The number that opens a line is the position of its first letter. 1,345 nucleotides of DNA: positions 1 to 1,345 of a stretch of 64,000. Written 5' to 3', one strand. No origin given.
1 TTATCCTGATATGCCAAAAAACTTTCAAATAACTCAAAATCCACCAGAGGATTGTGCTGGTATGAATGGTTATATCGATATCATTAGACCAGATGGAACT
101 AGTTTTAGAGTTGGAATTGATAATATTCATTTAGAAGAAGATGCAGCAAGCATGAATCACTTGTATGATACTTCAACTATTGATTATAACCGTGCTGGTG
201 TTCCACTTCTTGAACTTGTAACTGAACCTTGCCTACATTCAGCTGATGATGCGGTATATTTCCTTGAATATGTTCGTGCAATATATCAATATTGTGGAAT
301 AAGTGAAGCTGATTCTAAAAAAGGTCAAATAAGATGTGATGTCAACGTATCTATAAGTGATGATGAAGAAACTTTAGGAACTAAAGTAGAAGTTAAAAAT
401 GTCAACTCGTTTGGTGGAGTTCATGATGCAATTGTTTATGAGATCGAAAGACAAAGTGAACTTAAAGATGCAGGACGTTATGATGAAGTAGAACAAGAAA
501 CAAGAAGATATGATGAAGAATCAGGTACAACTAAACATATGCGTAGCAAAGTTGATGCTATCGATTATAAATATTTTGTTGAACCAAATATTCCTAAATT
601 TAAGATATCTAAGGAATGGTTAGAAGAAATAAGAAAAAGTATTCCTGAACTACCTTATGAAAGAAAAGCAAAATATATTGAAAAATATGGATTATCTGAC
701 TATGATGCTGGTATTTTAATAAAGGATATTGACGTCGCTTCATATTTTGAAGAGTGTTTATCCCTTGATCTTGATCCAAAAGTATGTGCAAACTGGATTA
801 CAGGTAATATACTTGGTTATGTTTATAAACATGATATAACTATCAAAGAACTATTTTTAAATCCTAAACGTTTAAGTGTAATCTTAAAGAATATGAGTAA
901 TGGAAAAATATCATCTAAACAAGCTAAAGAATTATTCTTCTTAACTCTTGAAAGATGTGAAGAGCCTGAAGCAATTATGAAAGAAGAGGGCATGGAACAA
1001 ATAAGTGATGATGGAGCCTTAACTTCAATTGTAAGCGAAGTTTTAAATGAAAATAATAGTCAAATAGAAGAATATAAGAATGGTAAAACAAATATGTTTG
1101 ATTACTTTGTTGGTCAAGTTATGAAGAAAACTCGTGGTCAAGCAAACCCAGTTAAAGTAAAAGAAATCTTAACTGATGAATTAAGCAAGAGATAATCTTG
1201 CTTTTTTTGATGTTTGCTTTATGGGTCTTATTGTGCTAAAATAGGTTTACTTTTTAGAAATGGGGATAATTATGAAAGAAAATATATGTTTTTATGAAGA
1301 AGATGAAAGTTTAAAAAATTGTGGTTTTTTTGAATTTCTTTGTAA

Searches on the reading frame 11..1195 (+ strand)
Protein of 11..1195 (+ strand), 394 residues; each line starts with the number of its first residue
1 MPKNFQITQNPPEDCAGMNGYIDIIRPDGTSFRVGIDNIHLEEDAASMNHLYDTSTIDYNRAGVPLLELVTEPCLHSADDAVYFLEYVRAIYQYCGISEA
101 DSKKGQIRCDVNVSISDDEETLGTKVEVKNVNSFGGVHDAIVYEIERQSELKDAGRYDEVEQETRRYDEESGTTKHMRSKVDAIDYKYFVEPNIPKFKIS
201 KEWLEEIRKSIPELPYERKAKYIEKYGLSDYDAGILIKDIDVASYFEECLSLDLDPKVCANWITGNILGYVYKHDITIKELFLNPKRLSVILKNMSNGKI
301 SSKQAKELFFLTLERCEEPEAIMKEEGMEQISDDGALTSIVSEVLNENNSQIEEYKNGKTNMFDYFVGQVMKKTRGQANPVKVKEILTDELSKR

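Call 54: search_protein_families(library=padloc, alignment_id=A5, max_evalue=0.00001)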
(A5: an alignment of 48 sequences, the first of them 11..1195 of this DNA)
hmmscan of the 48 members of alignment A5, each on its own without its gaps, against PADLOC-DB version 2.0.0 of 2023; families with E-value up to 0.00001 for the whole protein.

A. member 1, window:11-1195:+ (394 aa): 0 families

B. families by the number of members that match (of 48 scanned): 5 families
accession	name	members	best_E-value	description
PDLC03839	LeoA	1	5.2e-22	-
PDLC04999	PDC-S33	1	1.6e-14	-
PDLC03841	LeoBC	1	3e-14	-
PDLC04140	mad8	1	1.1e-06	mads_8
PDLC04647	PDC-M43B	1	1.3e-06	-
